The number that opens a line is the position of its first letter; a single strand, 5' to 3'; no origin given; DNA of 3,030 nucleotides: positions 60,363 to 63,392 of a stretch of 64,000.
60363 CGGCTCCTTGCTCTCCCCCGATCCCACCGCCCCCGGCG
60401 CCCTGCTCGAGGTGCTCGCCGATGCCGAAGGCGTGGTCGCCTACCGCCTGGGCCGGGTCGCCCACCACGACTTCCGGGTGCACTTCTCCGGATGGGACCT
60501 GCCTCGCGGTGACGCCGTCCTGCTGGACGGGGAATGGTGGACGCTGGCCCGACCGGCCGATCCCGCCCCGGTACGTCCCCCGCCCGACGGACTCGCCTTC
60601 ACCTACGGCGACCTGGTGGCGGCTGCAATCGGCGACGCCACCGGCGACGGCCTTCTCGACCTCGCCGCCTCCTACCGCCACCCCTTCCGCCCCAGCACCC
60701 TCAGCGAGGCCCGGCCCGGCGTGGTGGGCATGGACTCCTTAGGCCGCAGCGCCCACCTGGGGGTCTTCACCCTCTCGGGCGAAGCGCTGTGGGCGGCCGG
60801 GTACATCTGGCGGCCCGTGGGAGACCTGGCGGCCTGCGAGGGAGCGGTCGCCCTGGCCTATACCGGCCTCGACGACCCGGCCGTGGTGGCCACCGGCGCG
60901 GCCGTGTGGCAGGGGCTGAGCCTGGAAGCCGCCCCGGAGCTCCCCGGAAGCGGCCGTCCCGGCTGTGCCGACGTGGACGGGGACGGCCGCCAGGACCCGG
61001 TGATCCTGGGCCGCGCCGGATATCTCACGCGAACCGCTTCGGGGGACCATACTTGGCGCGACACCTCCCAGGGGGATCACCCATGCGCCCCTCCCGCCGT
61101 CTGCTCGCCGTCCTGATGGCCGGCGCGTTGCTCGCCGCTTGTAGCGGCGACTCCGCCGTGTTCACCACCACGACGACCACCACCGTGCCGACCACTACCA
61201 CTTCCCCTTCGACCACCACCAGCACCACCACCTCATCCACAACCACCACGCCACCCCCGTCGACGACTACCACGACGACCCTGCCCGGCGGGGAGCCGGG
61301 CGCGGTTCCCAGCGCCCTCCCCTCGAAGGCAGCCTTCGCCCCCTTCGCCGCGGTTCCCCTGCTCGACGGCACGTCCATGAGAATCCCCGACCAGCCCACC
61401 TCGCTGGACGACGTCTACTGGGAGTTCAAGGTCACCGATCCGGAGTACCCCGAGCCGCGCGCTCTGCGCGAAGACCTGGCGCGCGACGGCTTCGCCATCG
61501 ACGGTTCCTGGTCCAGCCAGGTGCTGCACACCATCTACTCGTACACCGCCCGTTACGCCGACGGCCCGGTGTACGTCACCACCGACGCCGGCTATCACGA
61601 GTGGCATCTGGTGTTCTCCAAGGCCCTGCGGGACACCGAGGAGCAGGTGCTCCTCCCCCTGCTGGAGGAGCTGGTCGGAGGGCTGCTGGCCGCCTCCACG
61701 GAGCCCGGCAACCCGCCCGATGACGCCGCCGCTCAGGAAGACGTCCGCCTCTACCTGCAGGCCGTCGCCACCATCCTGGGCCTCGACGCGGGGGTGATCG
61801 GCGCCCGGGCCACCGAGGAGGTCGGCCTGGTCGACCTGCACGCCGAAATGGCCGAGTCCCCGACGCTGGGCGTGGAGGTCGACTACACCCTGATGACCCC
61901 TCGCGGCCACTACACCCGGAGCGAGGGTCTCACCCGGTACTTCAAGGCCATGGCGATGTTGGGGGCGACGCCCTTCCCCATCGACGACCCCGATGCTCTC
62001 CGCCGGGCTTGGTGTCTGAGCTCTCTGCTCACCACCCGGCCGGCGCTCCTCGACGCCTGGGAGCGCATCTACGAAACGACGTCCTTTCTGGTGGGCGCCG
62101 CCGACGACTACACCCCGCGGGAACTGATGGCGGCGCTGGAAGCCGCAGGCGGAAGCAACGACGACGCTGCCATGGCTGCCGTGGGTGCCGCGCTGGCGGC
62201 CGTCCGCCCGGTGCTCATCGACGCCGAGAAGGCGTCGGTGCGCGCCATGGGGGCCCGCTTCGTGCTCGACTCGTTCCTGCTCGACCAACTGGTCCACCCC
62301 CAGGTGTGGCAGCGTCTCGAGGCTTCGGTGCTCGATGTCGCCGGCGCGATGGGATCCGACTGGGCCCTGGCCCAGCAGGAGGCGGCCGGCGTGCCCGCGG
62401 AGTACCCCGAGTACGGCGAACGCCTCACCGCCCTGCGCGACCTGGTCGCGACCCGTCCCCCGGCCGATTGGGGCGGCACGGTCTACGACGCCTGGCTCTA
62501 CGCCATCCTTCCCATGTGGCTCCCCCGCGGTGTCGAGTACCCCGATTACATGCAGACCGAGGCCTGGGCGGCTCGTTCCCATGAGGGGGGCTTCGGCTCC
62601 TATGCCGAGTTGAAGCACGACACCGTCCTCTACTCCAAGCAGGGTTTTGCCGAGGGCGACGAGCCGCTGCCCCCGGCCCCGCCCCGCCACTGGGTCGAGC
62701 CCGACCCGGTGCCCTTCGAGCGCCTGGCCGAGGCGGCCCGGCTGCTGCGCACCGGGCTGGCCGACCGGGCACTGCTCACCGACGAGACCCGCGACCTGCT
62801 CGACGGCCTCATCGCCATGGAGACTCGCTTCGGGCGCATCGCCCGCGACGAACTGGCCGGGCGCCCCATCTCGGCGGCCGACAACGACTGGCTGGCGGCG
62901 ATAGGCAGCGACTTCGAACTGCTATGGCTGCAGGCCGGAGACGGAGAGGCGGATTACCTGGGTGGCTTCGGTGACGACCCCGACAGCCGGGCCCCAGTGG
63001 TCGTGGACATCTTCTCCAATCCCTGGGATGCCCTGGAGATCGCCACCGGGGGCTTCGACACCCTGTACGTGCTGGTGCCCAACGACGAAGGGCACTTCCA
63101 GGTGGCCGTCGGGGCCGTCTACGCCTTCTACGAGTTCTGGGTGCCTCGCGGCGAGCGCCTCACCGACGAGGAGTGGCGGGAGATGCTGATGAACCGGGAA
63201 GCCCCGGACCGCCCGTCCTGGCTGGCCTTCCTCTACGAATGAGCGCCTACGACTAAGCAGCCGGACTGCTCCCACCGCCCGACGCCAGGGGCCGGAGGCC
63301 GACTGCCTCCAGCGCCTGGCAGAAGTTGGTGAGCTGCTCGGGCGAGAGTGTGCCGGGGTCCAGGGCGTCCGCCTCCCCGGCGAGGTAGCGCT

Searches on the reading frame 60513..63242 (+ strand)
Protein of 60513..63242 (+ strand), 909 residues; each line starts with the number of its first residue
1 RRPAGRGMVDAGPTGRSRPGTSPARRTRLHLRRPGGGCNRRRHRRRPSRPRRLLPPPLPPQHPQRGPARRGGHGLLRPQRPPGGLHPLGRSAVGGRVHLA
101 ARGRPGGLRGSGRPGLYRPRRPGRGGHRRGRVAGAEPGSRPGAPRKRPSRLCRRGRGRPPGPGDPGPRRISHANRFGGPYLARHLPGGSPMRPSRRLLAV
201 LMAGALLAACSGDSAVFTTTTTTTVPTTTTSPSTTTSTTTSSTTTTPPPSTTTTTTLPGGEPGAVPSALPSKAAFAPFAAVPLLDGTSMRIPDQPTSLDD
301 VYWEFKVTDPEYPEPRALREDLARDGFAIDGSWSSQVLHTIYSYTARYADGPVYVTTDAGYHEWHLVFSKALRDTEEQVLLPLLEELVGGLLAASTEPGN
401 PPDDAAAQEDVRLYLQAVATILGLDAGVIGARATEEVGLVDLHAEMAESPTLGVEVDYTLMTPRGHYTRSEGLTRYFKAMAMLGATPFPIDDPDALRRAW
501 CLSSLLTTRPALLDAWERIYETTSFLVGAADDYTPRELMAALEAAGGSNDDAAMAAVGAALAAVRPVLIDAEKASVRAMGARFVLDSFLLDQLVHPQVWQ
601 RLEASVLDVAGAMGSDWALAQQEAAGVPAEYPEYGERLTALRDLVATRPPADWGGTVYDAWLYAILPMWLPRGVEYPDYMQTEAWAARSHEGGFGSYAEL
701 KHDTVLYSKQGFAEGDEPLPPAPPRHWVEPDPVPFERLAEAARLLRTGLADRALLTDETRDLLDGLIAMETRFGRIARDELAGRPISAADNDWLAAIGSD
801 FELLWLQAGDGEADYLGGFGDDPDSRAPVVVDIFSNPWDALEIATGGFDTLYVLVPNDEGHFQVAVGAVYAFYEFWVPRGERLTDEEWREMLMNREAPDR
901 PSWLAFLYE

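Call 43: search_protein_families(library=pfam, proteins=[window:60513-63242:+], max_evalue=0.0001)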
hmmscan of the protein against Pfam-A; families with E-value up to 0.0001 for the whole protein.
window:60513-63242:+ (909 aa): 1 family
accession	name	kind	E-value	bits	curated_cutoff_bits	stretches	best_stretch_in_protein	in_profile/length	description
PF11369.13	DUF3160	-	2.4e-126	423.3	25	1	319-903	5-631/632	Protein of unknown function (DUF3160)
